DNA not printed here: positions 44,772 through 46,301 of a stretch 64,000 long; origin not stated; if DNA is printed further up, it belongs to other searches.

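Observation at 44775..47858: Inserted sensor module: signal-peptide-less SBP-like protein + cytoplasmic GAF-GGDEF cyclase, bracketed by 40-bp direct repeats duplicating the cmk promoter/leader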

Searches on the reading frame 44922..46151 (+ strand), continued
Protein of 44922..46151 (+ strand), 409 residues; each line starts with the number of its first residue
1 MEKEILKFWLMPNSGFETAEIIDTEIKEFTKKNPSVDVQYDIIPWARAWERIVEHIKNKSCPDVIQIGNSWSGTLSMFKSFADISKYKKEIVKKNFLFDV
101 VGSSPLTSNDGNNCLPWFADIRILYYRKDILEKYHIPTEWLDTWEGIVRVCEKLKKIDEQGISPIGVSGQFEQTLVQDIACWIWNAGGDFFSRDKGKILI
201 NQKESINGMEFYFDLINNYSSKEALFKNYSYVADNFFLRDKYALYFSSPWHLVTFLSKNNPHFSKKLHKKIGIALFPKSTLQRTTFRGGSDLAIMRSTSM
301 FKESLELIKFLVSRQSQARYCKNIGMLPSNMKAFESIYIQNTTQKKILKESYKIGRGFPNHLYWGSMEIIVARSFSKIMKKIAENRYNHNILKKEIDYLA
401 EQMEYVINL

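Call 38: search_solved_structures(query=window:44922-46148:+, max_evalue=1e-30, show_alignments=2)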
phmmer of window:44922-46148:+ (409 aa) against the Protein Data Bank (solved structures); distinct sequences matched with E-value up to 1e-30: 6.
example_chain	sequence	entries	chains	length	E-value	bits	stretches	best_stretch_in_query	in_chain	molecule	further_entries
7x0i_A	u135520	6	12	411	9.5e-53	182.7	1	6-384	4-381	CbpB | CpbB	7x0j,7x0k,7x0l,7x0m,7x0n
7c6f_A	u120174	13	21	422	2.6e-42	148.3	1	4-398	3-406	Sugar ABC transporter, periplasmic sugar-binding protein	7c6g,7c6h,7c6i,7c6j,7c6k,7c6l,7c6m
7c63_A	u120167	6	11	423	2.9e-42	148.2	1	4-398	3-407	Sugar ABC transporter, periplasmic sugar-binding protein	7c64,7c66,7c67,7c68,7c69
7c71_A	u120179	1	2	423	1e-41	146.3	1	4-398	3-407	Sugar ABC transporter, periplasmic sugar-binding protein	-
7c6x_A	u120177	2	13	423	2.5e-40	141.8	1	4-398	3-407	Sugar ABC transporter, periplasmic sugar-binding protein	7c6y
7c6z_A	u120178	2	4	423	2.6e-40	141.8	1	4-398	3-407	Sugar ABC transporter, periplasmic sugar-binding protein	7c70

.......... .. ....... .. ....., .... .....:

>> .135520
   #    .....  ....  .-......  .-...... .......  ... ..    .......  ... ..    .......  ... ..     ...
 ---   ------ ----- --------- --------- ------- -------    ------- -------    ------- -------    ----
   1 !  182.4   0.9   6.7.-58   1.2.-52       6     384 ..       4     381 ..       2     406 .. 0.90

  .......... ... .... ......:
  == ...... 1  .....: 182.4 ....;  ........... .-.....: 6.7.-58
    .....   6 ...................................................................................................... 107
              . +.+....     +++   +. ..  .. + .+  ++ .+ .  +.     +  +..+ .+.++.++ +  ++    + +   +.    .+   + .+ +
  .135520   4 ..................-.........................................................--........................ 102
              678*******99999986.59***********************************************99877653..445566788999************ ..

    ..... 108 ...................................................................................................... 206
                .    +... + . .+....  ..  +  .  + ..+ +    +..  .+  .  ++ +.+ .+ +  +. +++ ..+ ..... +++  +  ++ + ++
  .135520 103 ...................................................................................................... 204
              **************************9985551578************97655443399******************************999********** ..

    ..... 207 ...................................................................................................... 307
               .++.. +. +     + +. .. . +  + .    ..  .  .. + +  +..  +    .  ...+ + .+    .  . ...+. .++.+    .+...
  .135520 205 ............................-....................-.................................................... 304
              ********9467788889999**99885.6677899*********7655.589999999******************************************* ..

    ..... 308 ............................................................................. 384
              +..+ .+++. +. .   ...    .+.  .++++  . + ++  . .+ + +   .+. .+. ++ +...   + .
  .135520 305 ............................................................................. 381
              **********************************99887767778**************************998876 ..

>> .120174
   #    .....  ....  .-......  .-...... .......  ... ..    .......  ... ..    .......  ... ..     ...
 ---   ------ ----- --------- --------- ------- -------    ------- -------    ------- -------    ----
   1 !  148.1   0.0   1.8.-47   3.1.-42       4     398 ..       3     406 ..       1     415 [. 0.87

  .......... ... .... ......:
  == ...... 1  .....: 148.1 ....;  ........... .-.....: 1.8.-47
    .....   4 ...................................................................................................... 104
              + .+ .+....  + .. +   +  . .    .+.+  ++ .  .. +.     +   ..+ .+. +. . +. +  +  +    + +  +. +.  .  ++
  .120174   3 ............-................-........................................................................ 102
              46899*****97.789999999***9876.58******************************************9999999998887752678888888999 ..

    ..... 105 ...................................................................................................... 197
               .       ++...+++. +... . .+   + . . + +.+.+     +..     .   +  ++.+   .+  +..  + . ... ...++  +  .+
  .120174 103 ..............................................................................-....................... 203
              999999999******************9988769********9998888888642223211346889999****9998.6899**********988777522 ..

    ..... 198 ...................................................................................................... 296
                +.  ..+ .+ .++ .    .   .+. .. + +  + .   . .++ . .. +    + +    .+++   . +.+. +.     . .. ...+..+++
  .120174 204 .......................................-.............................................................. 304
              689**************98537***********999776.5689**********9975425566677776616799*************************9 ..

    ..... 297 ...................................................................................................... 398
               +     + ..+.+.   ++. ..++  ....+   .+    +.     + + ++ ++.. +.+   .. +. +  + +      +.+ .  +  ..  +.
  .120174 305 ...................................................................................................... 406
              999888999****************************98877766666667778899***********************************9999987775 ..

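Call 40: find_related_loci(query=A1, collection=metagenome_contigs, flank=5000)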
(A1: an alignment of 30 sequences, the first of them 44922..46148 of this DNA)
Query A1 (409 aa) in metagenome_contigs; peptide patterns used: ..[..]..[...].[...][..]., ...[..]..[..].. (x = any residue, [..] = any of these).
600 stretches matched a pattern (row limit reached: there are more); 543 encode a relative of the query (tblastn E <= 1e-3); the best 80 are kept; 80 distinct loci.
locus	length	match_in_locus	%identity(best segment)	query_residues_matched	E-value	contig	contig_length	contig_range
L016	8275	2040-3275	34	6-409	7e-80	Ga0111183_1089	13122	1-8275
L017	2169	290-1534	35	3-409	2e-81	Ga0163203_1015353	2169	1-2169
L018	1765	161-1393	33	6-402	4e-80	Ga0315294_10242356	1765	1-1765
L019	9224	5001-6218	32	6-409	2e-76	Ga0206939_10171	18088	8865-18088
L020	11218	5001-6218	31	6-409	5e-76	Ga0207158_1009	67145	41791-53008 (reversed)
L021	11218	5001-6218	31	6-409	9e-76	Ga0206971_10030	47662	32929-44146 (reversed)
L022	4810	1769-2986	31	6-409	2e-75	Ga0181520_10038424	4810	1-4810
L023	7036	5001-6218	29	6-409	7e-74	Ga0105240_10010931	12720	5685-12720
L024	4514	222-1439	31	6-409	2e-73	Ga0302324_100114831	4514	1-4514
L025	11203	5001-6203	31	1-407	2e-72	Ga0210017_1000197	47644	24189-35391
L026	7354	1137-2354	32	2-409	4e-71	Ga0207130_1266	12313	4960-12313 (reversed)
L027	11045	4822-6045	32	1-409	6e-71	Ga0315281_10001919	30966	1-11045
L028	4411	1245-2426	31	1-395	9e-69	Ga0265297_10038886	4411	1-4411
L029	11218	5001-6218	31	6-409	3e-74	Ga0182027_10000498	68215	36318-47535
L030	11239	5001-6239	30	2-407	3e-66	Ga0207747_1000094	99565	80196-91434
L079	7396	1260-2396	29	6-409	1e-43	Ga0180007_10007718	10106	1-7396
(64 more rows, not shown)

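Call 47: search_protein_families(library=pfam, proteins=[L025:7786-9852:+, L025:10133-11203:+, L027:7798-8841:+, L025:1420-2739:+, L027:1734-3023:+, L004:1842-3992:+, L004:140-1147:+, L020:1331-2980:+, L079:3787-5400:+, L026:4130-5146:+], max_evalue=0.001)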
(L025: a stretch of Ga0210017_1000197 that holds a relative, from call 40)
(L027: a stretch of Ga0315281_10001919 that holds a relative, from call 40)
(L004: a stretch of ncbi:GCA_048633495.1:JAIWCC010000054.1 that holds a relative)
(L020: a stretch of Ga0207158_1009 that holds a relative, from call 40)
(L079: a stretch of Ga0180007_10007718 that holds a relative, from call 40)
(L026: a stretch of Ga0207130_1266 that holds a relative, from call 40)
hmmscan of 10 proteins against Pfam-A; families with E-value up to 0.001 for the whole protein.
L025:7786-9852:+ (688 aa): 5 families
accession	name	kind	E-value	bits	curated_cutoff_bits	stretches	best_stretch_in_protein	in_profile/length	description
PF22666.2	Glyco_hydro_2_N2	-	7e-13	49.4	27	1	39-109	50-122/167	Glycosyl hydrolase 2 galactose-binding domain-like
PF00703.27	Glyco_hydro_2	-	1e-11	46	23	1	161-271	2-109/109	Glycosyl hydrolases family 2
PF02836.23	Glyco_hydro_2_C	-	1.5e-10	41.2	21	1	283-422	10-163/302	Glycosyl hydrolases family 2, TIM barrel domain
PF02837.24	Glyco_hydro_2_N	-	1.6e-10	41.6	28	1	17-103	44-132/169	Glycosyl hydrolases family 2, sugar binding domain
PF13364.12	BetaGal_ABD2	-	6e-05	24.2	23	1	36-106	34-108/112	Beta-galactosidase second all-beta domain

L025:10133-11203:+ (357 aa): 2 families
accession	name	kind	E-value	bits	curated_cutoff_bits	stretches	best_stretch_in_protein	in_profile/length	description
PF06165.18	GH94_b-supersand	-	2e-66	224.5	23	1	29-280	2-251/251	Glycosyl hydrolase 94, supersandwich domain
PF17167.11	Glyco_hydro_94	-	8e-07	28.6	27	1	320-357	1-38/420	Glycosyl hydrolase 94 superfamily, catalytic domain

L027:7798-8841:+ (347 aa): 5 families
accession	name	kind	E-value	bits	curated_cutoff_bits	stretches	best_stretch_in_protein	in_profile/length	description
PF01087.27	GalP_UDP_transf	-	1.8e-16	61.5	22.1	1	8-182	10-184/184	Galactose-1-phosphate uridyl transferase, N-terminal domain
PF02744.22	GalP_UDP_tr_C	-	5e-10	39.8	29.2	1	193-273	6-85/165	Galactose-1-phosphate uridyl transferase, C-terminal domain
PF16268.10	DUF4921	-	9.9e-08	31.8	28.5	0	148-183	218-253/425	Domain of unknown function (DUF4921)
PF16285.10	DUF4931_N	-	1.3e-07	32.2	24.1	1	111-177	54-120/124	Domain of unknown function (DUF4931) N-terminal domain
PF01230.28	HIT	-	2.3e-06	28.6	21.5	1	216-288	6-78/98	HIT domain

L025:1420-2739:+ (439 aa): 3 families
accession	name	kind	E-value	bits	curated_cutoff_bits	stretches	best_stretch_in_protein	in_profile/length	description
PF01547.30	SBP_bac_1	-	1.3e-43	150.5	26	1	54-358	5-307/307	Bacterial extracellular solute-binding protein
PF13416.11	SBP_bac_8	-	1.6e-37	130.3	27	1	59-372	1-264/279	Bacterial extracellular solute-binding protein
PF13531.11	SBP_bac_11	-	1.2e-05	25.6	25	0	55-120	11-70/227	Bacterial extracellular solute-binding protein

L027:1734-3023:+ (429 aa): 2 families
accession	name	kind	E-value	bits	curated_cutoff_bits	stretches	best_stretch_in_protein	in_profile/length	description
PF01547.30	SBP_bac_1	-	4.7e-38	132.3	26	1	38-345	4-306/307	Bacterial extracellular solute-binding protein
PF13416.11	SBP_bac_8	-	1.2e-34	120.8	27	1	47-363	1-267/279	Bacterial extracellular solute-binding protein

L004:1842-3992:+ (716 aa): 3 families
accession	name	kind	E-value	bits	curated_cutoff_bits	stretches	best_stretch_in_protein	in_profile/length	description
PF01301.25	Glyco_hydro_35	-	1e-29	104.6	27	1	11-115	2-102/319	Glycosyl hydrolases family 35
PF02449.21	Glyco_hydro_42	-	1.3e-27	97.6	21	1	29-398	6-348/376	Beta-galactosidase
PF22369.2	GLMA_2nd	-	2.1e-18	66.8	27.7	1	479-578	25-112/138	GLMA-like, second domain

L004:140-1147:+ (335 aa): 2 families
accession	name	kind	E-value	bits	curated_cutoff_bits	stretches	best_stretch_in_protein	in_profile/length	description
PF13416.11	SBP_bac_8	-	9.1e-25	88.4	27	1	16-266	66-273/279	Bacterial extracellular solute-binding protein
PF01547.30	SBP_bac_1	-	4.7e-22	79.8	26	1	9-243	79-307/307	Bacterial extracellular solute-binding protein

L020:1331-2980:+ (549 aa): 5 families
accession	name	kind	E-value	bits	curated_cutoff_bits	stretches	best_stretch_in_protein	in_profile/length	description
PF02518.31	HATPase_c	-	2.1e-22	80.1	26.4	1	428-539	1-109/111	Histidine kinase-, DNA gyrase B-, and HSP90-like ATPase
PF16927.11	HisKA_7TM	-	9.1e-14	52.3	28.6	1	9-220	3-221/224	N-terminal 7TM region of histidine kinase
PF13185.12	GAF_2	-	2.9e-05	24.7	28.6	1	237-291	84-134/136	GAF domain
PF00512.31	HisKA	-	3.3e-05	24.3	26.9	1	310-382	2-62/66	His Kinase A (phospho-acceptor) domain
PF01590.32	GAF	-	0.0006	20.8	22.4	0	248-291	91-132/133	GAF domain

L079:3787-5400:+ (537 aa): 0 families

L026:4130-5146:+ (338 aa): 1 family
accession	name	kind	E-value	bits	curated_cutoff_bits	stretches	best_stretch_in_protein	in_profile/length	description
PF03687.19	UPF0164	-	0.0001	21.7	21.4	1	51-207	49-197/325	Uncharacterised protein family (UPF0164)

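Call 59: predict_structure(alignment_id=A1)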
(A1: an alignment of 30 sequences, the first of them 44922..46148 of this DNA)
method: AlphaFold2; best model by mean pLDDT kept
length: 409 residues; sequences in the alignment: 30
mean_pLDDT: 88.4   pTM: 0.89
mean pLDDT of the five models: 88.4, 88.1, 87.2, 86.4, 85.8
residues with pLDDT >= 90: 243; 70-90: 137; 50-70: 16; < 50: 13
segments of 3 or more residues with pLDDT < 50: 98-110
pLDDT, mean of each block of 10 residues (from residue 1): 90 77 95 96 88 85 91 85 84 60 38 82 95 97 98 87 91 86 96 87 98 97 91 94 94 86 91 96 92 93 96 92 88 77 81 83 87 94 97 97 92
secondary structure, 60 per line:
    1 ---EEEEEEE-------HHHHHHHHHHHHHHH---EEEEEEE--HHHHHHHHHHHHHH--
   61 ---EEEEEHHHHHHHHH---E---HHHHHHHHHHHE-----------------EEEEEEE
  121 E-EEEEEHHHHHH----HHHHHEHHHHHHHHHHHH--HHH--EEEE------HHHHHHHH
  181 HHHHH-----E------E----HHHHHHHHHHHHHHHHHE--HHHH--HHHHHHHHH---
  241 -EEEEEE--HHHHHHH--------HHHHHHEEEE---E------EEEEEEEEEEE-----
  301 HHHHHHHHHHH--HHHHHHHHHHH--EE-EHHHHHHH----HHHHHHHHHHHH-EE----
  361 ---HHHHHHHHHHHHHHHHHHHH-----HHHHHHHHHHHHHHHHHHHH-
elements in order: E4-10 H18-32 E36-42 H45-58 E64-68 H69-77 H85-95 E114-121 E123-127 H128-133 H138-142 H144-155 E163-166 H173-185 H203-219 H223-226 H229-237 E242-247 H250-256 H265-270 E271-274 E285-295 H301-311 H314-324 H331-337 H342-353 H364-383 H389-408

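Call 62: fold_search(model_id=the predicted structure, library=pdb)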
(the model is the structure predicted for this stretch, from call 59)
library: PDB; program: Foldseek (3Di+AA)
matches with E <= 10: 1671; with E <= 0.001: 1120
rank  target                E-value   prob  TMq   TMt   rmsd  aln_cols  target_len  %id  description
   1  7c6i_A                3.1e-30  1.00  0.89  0.87   3.1       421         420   25  Crystal structure of beta-glycosides-binding protein (W177X) of ABC transporter in an open-liganded state bound to sop (released 2020-09-16)
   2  7c6g_B                4.5e-30  1.00  0.88  0.87   3.0       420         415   25  Crystal structure of beta-glycosides-binding protein (W177X) of ABC transporter in an open-liganded state bound to gen (released 2020-10-21)
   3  7c6y                  9.9e-30  1.00  0.89  0.87   3.1       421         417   24  Crystal structure of beta-glycosides-binding protein (W41A) of ABC transporter in an open state (Form II) (released 2020-09-16)
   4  7x0j_B                1.1e-29  1.00  0.89  0.90   2.4       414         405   26  Crystal structure of sugar binding protein CbpB complexed wtih cellobiose from Clostridium thermocellum (released 2022-09-14)
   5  7c70_A                1.1e-29  1.00  0.86  0.84   3.3       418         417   25  Crystal structure of beta-glycosides-binding protein (W67A) of ABC transporter in an open-liganded state bound to gent (released 2020-09-16)
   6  7c63                  1.6e-29  1.00  0.89  0.87   3.1       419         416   25  Crystal structure of beta-glycosides-binding protein of ABC transporter in an open state (Form I) (released 2020-09-16)
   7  7x0l_A                2.2e-29  1.00  0.91  0.91   2.3       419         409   27  Crystal structure of sugar binding protein CbpB complexed wtih cellotetraose from Clostridium thermocellum (released 2022-09-14)
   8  7x0k_B                2.9e-29  1.00  0.90  0.90   2.4       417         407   27  Crystal structure of sugar binding protein CbpB complexed wtih cellotriose from Clostridium thermocellum (released 2022-09-14)
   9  7c6i_B                3.2e-29  1.00  0.88  0.86   3.1       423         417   25  Crystal structure of beta-glycosides-binding protein (W177X) of ABC transporter in an open-liganded state bound to sop (released 2020-09-16)
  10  7x0i_A                4.1e-29  1.00  0.91  0.90   2.5       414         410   27  Crystal structure of sugar binding protein CbpB from Clostridium thermocellum (released 2022-09-14)
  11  7c6f                  4.8e-29  1.00  0.90  0.88   2.9       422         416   25  Crystal structure of beta-glycosides-binding protein (W177X) of ABC transporter in an open state (released 2020-09-16)
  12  7x0m_B                6.3e-29  1.00  0.90  0.90   2.4       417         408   27  Crystal structure of sugar binding protein CbpB complexed wtih cellopentaose from Clostridium thermocellum (released 2022-09-14)
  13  7c6x_A                7.0e-29  1.00  0.86  0.85   3.1       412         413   25  Crystal structure of beta-glycosides-binding protein (W41A) of ABC transporter in an open state (Form I) (released 2020-09-16)
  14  7c68_B                8.2e-29  1.00  0.89  0.88   2.7       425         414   24  Crystal structure of beta-glycosides-binding protein of ABC transporter in a closed state bound to cellotetraose (released 2020-09-16)
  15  7c71_A                1.1e-28  1.00  0.88  0.87   3.1       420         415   25  Crystal structure of beta-glycosides-binding protein (E117A) of ABC transporter in an open state (released 2020-09-16)
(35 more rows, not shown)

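Call 75: search_protein_families(library=pfam, proteins=[L012:12716-13255:-, L012:11804-12652:-, L012:10934-11281:-], max_evalue=0.001)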
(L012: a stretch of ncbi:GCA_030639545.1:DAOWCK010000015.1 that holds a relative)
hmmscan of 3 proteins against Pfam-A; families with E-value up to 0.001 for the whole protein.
L012:12716-13255:- (179 aa): 0 families

L012:11804-12652:- (282 aa): 0 families

L012:10934-11281:- (115 aa): 0 families

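Call 84: search_protein_families(library=padloc, proteins=[window:44922-46148:+], max_evalue=0.001)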
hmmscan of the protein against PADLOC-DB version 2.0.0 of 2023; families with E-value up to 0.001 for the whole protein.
window:44922-46148:+ (409 aa): 0 families

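Call 85: search_protein_families(library=ncbifam, proteins=[window:44922-46148:+], max_evalue=0.001)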
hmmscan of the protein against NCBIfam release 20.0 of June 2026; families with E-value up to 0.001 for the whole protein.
window:44922-46148:+ (409 aa): 0 families
